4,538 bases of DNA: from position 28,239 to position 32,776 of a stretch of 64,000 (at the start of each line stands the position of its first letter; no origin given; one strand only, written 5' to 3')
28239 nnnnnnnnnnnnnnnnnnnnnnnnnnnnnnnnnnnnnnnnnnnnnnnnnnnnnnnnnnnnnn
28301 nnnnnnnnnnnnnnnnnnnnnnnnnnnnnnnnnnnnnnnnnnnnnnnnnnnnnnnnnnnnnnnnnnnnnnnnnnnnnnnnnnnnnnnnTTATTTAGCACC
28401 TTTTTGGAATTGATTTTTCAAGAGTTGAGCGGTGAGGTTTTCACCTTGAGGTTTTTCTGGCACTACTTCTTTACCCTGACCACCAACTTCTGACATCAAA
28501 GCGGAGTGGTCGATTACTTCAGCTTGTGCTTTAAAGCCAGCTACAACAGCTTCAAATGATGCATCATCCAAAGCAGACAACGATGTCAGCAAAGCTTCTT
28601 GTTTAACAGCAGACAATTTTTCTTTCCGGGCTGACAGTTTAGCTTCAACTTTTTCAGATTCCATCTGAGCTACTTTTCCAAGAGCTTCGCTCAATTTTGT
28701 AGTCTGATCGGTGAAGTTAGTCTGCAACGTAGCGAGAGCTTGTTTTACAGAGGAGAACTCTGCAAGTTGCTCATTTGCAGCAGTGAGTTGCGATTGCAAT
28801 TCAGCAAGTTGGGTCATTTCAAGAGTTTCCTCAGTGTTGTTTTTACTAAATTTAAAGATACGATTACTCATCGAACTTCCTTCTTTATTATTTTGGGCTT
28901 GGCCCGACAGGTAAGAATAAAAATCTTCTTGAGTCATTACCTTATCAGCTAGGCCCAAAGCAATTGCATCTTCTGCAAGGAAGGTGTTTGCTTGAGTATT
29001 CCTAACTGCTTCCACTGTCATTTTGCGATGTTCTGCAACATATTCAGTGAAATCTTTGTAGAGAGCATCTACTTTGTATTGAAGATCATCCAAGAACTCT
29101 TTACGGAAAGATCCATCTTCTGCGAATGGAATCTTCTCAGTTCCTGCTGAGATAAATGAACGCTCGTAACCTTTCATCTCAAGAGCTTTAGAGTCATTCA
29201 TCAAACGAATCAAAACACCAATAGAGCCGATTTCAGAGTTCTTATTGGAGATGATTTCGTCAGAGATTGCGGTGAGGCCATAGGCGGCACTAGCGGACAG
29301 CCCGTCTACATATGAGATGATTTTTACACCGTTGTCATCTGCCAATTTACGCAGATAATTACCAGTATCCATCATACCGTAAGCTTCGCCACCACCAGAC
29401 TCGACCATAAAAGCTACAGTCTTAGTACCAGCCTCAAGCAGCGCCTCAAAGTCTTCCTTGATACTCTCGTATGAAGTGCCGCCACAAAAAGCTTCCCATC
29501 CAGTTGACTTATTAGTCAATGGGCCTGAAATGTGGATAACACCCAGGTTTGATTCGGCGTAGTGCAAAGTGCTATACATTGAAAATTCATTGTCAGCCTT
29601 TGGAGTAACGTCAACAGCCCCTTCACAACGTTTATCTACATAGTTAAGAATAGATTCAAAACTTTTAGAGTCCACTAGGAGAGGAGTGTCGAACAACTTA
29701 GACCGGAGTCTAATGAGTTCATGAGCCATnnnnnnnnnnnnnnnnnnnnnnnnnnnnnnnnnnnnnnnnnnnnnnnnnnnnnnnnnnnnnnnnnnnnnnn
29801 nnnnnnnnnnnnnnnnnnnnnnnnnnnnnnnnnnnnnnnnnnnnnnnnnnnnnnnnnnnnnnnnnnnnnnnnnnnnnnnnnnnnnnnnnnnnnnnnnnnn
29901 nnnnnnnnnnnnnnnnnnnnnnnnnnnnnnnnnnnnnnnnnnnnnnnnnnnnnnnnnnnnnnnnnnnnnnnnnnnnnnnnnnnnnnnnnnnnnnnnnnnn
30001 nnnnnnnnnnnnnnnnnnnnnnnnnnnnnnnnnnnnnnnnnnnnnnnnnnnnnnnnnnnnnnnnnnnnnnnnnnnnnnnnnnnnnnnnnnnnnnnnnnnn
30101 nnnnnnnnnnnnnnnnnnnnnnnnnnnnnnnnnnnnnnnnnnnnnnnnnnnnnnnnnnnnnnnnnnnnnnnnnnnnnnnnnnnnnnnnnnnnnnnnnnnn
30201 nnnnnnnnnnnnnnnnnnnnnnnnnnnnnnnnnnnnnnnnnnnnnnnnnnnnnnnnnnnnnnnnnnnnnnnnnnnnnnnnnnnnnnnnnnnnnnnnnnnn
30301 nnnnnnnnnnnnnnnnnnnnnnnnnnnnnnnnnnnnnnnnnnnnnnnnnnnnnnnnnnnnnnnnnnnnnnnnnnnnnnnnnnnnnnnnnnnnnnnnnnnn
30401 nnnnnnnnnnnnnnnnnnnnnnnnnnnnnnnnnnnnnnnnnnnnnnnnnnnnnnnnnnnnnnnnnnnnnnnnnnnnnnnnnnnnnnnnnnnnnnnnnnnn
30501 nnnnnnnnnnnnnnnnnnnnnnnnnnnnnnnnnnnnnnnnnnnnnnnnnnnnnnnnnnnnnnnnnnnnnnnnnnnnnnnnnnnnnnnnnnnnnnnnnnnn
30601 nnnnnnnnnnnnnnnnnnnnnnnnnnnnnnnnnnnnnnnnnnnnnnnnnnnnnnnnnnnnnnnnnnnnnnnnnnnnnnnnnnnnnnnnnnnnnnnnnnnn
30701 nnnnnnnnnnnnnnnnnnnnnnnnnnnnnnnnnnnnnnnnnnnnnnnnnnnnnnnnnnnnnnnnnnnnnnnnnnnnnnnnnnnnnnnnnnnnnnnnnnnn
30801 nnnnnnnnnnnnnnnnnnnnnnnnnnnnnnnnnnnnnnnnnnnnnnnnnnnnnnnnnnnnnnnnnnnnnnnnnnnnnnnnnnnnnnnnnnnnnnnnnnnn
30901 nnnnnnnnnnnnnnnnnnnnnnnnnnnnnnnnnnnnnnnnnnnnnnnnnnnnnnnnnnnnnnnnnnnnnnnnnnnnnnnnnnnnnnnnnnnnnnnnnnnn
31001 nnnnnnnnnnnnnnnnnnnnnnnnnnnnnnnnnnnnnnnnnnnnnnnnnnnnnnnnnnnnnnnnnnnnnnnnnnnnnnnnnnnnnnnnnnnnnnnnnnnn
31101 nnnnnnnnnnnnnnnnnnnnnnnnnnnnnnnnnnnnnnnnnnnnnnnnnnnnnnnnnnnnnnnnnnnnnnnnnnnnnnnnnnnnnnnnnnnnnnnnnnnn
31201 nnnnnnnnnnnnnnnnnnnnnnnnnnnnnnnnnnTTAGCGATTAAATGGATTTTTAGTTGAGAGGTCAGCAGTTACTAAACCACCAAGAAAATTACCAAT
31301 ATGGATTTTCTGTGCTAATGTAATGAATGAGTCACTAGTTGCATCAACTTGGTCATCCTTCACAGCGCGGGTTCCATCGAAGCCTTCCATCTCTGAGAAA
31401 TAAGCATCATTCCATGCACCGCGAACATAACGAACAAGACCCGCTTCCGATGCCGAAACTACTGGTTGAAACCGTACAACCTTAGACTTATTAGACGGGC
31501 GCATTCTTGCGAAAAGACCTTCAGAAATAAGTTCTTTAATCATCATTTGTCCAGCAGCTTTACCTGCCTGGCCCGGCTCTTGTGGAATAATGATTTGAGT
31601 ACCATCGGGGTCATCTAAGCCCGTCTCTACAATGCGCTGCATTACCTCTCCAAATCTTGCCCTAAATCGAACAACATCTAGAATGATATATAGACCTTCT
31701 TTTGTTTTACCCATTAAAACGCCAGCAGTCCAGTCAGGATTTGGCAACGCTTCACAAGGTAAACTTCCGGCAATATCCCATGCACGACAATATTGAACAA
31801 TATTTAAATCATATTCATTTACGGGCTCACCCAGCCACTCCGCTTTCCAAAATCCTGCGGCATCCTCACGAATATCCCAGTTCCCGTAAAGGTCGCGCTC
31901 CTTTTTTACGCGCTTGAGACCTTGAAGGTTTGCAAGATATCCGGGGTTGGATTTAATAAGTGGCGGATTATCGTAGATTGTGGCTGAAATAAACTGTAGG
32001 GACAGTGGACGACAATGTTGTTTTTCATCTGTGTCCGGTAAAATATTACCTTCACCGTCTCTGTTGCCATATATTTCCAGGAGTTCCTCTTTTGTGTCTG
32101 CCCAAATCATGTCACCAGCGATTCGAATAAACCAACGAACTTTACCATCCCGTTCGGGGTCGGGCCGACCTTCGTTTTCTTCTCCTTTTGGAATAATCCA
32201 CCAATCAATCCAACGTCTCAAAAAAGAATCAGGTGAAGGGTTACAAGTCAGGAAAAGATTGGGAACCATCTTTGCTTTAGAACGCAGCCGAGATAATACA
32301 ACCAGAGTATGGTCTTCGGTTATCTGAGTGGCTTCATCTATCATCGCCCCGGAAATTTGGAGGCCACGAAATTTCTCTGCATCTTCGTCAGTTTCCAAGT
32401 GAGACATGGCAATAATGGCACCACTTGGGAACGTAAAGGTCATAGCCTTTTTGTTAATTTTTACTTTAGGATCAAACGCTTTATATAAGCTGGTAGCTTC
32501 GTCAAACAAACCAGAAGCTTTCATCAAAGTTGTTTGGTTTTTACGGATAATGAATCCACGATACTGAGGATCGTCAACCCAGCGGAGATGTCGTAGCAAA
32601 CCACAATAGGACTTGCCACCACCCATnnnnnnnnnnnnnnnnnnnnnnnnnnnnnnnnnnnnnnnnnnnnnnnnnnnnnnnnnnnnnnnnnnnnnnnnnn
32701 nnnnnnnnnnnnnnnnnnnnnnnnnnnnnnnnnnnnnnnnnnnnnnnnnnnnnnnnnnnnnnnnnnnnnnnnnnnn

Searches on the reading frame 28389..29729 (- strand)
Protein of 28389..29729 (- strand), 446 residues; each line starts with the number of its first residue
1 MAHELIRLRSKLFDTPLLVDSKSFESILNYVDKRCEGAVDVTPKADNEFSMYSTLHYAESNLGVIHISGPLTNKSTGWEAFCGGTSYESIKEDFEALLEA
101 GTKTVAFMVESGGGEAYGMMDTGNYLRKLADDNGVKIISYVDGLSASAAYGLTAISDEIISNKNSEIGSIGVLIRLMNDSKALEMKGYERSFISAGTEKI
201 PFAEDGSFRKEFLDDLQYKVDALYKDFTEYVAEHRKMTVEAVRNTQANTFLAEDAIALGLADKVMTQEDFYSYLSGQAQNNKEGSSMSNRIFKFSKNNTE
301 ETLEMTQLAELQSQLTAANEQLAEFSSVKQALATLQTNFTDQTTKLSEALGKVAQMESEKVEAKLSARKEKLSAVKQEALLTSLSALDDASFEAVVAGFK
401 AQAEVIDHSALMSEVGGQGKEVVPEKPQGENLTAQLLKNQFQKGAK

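Call 10: search_protein_families(library=phrogs, proteins=[window:28389-29729:-], max_evalue=0.00001)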
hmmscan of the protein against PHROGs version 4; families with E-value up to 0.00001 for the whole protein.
window:28389-29729:- (446 aa): 5 families
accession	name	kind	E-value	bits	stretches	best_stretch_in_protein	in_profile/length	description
phrog_53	-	head and packaging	1.6e-76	259.7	1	2-412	5-420/583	head maturation protease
phrog_33023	-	unknown function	2.6e-21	77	1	57-396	63-393/507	-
phrog_4103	-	unknown function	1.3e-11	45.9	1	298-441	152-301/304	-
phrog_2976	-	head and packaging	3.2e-07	31.4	0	88-167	39-112/394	head maturation protease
phrog_4759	-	unknown function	5.9e-06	27.2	0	63-185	83-204/209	-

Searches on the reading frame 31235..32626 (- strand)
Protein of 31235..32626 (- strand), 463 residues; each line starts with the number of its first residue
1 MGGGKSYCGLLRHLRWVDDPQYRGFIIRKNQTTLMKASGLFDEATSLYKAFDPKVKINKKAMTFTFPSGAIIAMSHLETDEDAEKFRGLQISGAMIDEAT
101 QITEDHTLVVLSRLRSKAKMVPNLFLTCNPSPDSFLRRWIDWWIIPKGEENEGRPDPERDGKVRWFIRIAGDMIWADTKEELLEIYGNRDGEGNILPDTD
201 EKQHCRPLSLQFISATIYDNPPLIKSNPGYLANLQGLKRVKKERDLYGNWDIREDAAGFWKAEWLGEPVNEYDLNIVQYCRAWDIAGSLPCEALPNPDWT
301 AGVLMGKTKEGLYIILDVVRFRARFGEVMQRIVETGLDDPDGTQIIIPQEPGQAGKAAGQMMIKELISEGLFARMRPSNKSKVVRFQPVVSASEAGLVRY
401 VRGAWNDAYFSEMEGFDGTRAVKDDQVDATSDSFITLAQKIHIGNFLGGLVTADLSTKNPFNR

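Call 10: search_protein_families(library=phrogs, proteins=[window:31235-32626:-], max_evalue=0.00001)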
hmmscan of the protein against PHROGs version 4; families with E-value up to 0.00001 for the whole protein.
window:31235-32626:- (463 aa): 8 families
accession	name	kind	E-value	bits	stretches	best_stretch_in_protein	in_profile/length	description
phrog_979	-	head and packaging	2.1e-163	546.4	1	2-441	176-603/642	terminase large subunit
phrog_9526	-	head and packaging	2.5e-46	159.4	1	2-248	35-268/280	terminase large subunit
phrog_9453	-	head and packaging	6.2e-28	99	1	248-441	1-214/233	terminase large subunit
phrog_12171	-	head and packaging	1.8e-24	86.9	1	343-439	5-97/110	terminase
phrog_38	-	head and packaging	1e-18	68.4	1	251-440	519-706/760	terminase large subunit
phrog_2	-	head and packaging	1.5e-10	41.5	1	2-271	287-457/807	terminase large subunit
phrog_15848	-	head and packaging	1.8e-06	28.4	1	2-197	28-232/272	terminase large subunit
phrog_5573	-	head and packaging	2.7e-06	28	1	297-433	97-230/250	terminase large subunit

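Call 11: search_dna_similar(query=window:31235-32626:-, collection=phages, mode=protein, max_rows=15)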
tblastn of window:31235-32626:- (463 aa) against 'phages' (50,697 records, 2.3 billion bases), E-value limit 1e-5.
Records with a match: 1387; places in all: 1416; records where one place covers at least 80% of the query: 1159.
Best place of each record, by identity: <60% 1387.
By first word of the organism name: Escherichia 341; Pseudomonas 231; Vibrio 150; Rheinheimera 115; Salmonella 97; Acinetobacter 93; Klebsiella 40; Erwinia 35; Shigella 24; Campylobacter 24; and 50 more.
By host as written in the record: - 198; Rheinheimera sp. BAL341 115; Escherichia coli 99; Pseudomonas aeruginosa 71; Escherichia coli K-12 MG1655 50; Acinetobacter baumannii 37; Pseudomonas aeruginosa PAO1 26; Campylobacter jejuni 22; and 356 more.
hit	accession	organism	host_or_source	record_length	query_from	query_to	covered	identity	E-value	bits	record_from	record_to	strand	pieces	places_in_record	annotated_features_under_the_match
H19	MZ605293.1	Pseudomonas phage UAVern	Pseudomonas sp.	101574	2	461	99%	44.3%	1e-119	390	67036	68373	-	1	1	putative terminase large subunit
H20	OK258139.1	Pseudomonas phage COT4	Pseudomonas sp.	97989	2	461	99%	43.9%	1e-118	387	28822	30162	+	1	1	terminase large subunit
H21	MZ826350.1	Pseudomonas phage M5.1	Pseudomonas syringae pv. Tomato 99TK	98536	2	461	99%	43.9%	1e-118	387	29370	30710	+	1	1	75: terminase large subunit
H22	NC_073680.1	Pseudomonas phage M5.1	Pseudomonas syringae pv. Tomato 99TK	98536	2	461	99%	43.9%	1e-118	387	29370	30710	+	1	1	75: terminase large subunit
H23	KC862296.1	Pseudomonas phage P3_CHA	Pseudomonas aeruginosa CHA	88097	2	461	99%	43.8%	7e-110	362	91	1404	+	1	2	putative terminase large subunit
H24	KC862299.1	Pseudomonas phage PAK_P3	Pseudomonas aeruginosa PAK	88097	2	461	99%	43.8%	7e-110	362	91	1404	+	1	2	putative terminase large subunit | putative antisense RNA (x2)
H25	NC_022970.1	Pseudomonas phage PAK_P3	Pseudomonas aeruginosa PAK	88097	2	461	99%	43.8%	7e-110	362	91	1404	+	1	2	terminase large subunit | putative antisense RNA (x2)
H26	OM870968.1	Pseudomonas phage vB_Paer_Ps25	Pseudomonas aeruginosa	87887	2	455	98%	44.4%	1e-120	393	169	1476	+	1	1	terminase large subunit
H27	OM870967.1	Pseudomonas phage vB_Paer_Ps12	Pseudomonas aeruginosa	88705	2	455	98%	44.4%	1e-120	393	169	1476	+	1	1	terminase large subunit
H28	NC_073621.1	Pseudomonas phage vB_Paer_Ps12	Pseudomonas aeruginosa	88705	2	455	98%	44.4%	1e-120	393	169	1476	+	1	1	terminase large subunit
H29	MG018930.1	Pseudomonas phage ventosus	Pseudomonas syringae pv. avii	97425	2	461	99%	43.7%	4e-119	389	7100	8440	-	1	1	terminase-like family protein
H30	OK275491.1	Pseudomonas phage REC1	Pseudomonas sp.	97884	2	461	99%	43.7%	2e-117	384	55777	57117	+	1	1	terminase large subunit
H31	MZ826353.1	Pseudomonas phage REC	Pseudomonas syringae pv. Tomato 192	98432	2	461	99%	43.7%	2e-117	384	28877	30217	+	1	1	75: terminase large subunit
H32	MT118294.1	Pseudomonas phage Epa16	Pseudomonas sp.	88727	2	461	99%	43.6%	4e-109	360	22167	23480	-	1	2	terminase-like family protein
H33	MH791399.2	Pseudomonas phage PaGz-1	Pseudomonas aeruginosa PAO1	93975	2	455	98%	44.2%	1e-120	393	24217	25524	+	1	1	terminase large subunit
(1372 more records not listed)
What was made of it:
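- Its large terminase is only 44% identical to those of Pseudomonas phages (call 11).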
